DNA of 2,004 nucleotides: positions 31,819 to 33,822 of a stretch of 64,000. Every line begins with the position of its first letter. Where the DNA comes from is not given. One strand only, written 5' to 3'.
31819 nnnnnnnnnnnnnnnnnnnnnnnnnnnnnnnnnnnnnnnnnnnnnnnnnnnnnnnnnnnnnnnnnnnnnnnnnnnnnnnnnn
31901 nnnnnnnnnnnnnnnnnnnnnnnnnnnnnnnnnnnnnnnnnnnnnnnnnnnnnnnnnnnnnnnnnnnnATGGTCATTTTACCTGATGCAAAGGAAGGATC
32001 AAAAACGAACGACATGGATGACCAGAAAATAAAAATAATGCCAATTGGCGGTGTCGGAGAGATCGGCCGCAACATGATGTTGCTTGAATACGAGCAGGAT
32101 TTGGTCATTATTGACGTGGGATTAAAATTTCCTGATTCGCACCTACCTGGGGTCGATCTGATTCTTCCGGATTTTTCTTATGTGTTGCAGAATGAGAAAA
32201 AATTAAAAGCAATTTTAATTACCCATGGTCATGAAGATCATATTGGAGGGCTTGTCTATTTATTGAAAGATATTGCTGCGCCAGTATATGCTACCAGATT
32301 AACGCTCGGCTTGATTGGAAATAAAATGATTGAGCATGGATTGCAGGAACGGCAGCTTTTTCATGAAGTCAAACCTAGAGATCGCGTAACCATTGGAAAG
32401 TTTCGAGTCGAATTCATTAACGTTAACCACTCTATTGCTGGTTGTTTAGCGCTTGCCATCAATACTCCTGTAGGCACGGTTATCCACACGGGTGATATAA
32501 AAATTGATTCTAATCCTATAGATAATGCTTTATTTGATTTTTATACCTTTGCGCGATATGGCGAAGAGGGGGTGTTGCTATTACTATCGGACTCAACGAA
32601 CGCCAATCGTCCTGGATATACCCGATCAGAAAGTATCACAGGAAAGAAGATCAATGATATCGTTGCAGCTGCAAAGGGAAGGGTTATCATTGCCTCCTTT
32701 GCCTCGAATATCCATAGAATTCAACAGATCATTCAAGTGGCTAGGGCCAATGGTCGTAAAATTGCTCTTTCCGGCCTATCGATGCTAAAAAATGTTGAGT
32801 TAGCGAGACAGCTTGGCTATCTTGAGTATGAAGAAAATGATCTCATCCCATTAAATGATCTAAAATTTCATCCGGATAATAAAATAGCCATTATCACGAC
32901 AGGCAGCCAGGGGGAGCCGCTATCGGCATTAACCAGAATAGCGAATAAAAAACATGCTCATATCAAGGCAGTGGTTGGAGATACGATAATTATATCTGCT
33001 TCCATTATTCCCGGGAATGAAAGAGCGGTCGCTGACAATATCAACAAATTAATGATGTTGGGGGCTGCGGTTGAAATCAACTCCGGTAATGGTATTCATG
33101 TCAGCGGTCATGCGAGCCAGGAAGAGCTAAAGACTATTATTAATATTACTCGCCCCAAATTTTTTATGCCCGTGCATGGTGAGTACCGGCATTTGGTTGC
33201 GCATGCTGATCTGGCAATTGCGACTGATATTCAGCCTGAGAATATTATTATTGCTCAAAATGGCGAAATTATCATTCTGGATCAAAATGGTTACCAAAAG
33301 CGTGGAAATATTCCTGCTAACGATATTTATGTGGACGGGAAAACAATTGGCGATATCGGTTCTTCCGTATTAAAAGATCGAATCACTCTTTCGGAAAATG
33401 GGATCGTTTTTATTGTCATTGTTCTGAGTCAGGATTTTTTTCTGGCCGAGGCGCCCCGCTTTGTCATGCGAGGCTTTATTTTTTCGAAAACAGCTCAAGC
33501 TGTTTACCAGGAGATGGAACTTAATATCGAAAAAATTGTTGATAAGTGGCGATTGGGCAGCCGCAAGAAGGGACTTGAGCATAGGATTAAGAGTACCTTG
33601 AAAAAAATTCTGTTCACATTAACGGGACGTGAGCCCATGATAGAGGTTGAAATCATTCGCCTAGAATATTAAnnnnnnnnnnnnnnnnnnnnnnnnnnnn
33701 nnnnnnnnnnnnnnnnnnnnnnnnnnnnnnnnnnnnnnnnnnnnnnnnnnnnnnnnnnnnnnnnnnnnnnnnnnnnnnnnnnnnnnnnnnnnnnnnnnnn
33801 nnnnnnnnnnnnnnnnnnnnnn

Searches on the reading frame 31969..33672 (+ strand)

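Call 37: search_protein_families(library=pfam, proteins=[window:31969-33672:+], max_evalue=0.00001)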
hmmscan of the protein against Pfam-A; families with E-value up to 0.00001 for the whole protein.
window:31969-33672:+ (567 aa): 5 families
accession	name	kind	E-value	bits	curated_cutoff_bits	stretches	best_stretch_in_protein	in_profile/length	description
PF22505.1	RNase_J_b_CASP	-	6.2e-47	158.9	27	1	236-361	1-126/126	Ribonuclease J, beta-CASP domain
PF17770.6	RNase_J_C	-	6.4e-16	59.6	23.8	1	467-564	1-101/102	Ribonuclease J C-terminal domain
PF00753.33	Lactamase_B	-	2e-13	51.2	22.7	1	32-198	4-173/196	Metallo-beta-lactamase superfamily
PF07521.17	RMMBL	-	1e-12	48.3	21.6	1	377-417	13-53/63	Zn-dependent metallo-hydrolase RNA specificity domain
PF12706.13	Lactamase_B_2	-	4.9e-11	43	27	1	75-179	27-145/200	Beta-lactamase superfamily domain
